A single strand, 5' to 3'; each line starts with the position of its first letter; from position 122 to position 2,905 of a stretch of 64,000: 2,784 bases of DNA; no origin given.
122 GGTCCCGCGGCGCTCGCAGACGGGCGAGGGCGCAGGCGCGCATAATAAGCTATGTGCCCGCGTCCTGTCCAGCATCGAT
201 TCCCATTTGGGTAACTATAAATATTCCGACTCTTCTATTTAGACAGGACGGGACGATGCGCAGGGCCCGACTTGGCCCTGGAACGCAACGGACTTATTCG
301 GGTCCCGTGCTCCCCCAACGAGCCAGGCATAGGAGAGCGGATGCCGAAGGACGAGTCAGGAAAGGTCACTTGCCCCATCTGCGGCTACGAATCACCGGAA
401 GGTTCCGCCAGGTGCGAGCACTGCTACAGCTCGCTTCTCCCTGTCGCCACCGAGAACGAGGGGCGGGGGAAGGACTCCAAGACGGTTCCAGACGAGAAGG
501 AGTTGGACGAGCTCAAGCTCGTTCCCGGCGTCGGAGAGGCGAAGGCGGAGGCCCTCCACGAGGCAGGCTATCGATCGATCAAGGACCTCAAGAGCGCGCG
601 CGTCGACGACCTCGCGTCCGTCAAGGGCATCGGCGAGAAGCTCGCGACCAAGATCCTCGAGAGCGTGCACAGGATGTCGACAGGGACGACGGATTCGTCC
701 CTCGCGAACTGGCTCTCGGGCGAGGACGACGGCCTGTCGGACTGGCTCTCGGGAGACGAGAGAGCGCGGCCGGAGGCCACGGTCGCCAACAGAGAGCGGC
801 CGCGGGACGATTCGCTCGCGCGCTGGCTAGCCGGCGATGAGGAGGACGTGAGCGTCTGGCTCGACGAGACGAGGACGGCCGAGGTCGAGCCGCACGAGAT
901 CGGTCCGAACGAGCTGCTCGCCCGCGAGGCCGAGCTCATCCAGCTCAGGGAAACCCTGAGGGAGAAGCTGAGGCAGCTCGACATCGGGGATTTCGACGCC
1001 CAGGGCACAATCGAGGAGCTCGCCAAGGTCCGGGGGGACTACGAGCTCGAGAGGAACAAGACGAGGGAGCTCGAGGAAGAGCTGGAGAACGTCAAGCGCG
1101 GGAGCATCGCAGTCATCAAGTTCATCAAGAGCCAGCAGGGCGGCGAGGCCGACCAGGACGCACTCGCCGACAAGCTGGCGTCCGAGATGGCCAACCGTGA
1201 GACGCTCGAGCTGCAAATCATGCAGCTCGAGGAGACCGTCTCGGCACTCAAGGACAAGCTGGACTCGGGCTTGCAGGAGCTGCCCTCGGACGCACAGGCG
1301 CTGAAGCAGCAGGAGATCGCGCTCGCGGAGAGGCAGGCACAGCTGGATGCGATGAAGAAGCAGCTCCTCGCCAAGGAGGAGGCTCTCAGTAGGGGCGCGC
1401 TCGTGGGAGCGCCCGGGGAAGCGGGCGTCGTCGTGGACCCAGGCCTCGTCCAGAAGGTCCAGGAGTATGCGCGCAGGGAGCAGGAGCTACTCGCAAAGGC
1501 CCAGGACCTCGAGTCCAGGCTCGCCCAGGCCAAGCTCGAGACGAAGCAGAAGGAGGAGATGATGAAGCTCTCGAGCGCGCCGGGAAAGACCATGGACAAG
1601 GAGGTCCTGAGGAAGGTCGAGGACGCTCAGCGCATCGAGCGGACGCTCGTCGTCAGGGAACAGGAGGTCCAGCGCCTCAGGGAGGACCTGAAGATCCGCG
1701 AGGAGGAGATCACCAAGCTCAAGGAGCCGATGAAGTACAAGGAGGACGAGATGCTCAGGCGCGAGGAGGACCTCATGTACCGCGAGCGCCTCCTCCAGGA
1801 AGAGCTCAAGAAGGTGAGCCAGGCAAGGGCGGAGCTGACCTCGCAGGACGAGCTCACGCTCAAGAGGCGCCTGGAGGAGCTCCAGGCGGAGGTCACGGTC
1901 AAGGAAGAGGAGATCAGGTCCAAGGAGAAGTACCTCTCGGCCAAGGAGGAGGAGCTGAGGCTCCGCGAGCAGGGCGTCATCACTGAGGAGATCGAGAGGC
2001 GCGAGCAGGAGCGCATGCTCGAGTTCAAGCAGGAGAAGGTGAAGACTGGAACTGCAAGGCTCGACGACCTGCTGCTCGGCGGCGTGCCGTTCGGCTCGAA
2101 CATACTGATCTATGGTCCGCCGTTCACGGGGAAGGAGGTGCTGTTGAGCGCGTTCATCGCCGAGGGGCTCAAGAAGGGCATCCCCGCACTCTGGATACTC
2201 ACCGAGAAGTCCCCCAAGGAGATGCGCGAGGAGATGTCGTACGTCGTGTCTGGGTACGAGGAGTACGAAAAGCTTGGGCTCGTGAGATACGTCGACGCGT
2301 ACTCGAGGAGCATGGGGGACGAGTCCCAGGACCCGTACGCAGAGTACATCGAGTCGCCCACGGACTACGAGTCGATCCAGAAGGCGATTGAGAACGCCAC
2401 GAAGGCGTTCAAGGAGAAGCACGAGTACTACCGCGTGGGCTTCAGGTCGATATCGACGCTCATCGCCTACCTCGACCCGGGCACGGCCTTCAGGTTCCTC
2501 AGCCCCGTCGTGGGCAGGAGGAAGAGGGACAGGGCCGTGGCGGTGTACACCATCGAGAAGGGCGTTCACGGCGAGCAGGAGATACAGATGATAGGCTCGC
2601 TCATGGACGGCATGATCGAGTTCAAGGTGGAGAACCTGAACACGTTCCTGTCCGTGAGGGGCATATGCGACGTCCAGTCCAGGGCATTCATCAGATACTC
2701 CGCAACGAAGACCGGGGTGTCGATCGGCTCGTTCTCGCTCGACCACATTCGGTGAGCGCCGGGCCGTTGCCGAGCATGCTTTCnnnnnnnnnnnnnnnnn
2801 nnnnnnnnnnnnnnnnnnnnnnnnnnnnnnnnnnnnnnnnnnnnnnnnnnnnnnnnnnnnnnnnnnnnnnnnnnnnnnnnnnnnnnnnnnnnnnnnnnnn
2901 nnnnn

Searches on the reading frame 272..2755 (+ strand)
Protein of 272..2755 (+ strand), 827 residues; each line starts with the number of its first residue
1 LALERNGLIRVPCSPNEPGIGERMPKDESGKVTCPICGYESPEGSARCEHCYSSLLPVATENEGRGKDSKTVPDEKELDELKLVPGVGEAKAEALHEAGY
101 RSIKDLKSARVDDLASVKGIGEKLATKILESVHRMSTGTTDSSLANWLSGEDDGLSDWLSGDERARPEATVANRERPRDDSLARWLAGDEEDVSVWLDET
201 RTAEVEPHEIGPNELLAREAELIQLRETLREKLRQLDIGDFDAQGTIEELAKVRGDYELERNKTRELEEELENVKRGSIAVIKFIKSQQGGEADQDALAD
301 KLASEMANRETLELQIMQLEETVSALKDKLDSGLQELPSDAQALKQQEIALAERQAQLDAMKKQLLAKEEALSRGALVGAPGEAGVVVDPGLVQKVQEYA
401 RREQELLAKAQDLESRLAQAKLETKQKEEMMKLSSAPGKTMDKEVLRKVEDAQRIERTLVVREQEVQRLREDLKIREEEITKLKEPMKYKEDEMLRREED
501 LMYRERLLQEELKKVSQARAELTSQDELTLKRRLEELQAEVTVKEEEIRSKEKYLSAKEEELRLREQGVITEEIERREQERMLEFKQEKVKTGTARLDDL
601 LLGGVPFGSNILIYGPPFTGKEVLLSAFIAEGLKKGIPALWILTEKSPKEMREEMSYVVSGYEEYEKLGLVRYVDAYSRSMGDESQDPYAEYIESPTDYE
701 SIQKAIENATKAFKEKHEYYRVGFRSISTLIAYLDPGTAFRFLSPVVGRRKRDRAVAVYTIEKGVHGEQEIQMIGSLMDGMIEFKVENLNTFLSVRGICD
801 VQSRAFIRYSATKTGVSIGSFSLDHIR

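Call 17: search_protein_families(library=pfam, proteins=[window:272-2755:+], max_evalue=0.0001)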
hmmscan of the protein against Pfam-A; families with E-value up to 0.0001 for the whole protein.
window:272-2755:+ (827 aa): 8 families
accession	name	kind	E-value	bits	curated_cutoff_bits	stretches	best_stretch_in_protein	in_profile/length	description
PF06745.19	ATPase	-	1.6e-19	70.6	26.6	1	590-791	1-194/231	KaiC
PF24336.1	DUF7504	-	2.1e-17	64.6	27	1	608-783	1-178/179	Family of unknown function (DUF7504)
PF14520.12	HHH_5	-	8.5e-14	52.2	27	1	79-131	2-54/57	Helix-hairpin-helix domain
PF00633.29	HHH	-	5.3e-12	45.4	24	1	103-130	2-29/30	Helix-hairpin-helix motif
PF12826.13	HHH_2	-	1.3e-07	32.1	27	1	84-130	8-53/64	Helix-hairpin-helix motif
PF05625.17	PAXNEB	-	1.8e-07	31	28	1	590-659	19-89/366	PAXNEB protein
PF23365.1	DUF7090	-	2.7e-06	27.7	27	1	674-786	80-184/192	Family of unknown function (DUF7090)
PF10391.15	DNA_pol_lambd_f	-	4.4e-06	26.8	29.8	1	83-121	5-43/51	Fingers domain of DNA polymerase lambda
